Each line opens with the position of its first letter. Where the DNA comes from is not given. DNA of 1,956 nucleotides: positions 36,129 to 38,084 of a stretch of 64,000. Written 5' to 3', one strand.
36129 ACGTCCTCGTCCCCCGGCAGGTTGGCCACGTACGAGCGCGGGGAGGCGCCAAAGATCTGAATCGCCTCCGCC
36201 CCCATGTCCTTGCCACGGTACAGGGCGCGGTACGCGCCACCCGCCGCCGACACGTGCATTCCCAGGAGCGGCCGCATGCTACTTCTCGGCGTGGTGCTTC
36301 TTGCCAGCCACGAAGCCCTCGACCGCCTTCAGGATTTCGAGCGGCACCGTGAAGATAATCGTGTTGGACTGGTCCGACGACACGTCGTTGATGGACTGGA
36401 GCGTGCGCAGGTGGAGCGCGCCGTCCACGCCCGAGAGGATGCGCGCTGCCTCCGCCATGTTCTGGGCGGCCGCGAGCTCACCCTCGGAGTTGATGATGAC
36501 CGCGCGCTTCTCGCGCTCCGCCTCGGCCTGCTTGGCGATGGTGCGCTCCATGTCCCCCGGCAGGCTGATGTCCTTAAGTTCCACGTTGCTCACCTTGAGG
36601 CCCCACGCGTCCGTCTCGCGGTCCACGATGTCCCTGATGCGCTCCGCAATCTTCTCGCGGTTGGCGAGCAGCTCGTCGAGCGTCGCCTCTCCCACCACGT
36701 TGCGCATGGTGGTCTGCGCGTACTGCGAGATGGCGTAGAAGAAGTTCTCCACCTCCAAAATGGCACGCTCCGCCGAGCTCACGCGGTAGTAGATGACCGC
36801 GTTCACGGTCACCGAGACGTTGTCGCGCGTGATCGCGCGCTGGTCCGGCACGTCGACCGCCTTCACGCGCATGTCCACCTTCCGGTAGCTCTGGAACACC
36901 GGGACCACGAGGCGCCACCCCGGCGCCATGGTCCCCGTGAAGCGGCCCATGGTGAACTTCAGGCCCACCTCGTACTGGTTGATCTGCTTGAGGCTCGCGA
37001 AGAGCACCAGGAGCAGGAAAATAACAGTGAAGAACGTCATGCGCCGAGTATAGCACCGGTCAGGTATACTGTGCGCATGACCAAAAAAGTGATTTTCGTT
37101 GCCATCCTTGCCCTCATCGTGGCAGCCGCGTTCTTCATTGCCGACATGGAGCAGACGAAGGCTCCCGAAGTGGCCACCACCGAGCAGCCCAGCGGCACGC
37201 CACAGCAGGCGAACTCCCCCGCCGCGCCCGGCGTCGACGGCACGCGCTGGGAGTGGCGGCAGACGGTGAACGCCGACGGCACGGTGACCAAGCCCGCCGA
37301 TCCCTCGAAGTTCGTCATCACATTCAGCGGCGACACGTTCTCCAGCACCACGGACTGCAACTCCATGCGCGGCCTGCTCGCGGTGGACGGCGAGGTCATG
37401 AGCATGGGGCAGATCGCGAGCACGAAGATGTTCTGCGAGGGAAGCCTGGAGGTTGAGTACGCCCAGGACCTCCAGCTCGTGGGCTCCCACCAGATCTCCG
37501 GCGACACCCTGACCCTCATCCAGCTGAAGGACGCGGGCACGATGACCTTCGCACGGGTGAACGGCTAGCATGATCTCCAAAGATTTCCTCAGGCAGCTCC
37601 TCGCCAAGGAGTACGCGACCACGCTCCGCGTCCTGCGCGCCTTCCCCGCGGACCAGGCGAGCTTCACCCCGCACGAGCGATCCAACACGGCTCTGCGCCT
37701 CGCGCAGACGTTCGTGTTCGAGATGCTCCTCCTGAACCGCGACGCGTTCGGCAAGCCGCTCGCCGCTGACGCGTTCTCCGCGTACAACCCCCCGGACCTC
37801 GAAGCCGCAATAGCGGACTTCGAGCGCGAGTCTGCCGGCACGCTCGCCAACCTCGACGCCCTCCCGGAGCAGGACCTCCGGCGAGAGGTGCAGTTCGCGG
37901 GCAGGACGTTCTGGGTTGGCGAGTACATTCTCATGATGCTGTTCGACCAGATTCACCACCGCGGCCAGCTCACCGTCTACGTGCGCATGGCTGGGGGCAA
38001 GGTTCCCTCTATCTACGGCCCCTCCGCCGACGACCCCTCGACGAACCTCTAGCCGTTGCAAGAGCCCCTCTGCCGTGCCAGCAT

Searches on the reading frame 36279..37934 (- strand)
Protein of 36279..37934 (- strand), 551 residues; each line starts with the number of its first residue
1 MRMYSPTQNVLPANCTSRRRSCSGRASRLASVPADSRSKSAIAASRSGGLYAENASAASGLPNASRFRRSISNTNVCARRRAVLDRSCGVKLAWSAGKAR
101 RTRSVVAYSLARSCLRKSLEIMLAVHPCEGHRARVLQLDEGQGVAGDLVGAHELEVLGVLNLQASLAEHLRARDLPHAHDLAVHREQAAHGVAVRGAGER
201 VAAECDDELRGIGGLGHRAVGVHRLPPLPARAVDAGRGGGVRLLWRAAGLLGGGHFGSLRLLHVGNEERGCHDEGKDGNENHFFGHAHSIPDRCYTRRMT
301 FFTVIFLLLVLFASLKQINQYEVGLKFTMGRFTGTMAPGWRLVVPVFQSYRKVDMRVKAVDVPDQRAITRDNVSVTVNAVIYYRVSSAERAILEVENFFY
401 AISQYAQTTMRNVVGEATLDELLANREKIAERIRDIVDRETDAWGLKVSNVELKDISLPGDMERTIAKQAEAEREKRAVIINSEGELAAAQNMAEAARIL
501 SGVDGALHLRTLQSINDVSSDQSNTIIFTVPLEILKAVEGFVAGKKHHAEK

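Call 63: search_protein_families(library=pfam, proteins=[window:36279-37934:-], max_evalue=0.01)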
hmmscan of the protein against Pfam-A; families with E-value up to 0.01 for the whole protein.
window:36279-37934:- (551 aa): 2 families
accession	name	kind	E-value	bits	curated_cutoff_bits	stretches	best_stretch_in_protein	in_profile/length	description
PF01145.31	Band_7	-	4.9e-39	134.6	23.6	1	316-486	1-175/176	SPFH domain / Band 7 family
PF13421.11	Band_7_1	-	4.3e-06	27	24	1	404-471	139-208/211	SPFH domain-Band 7 family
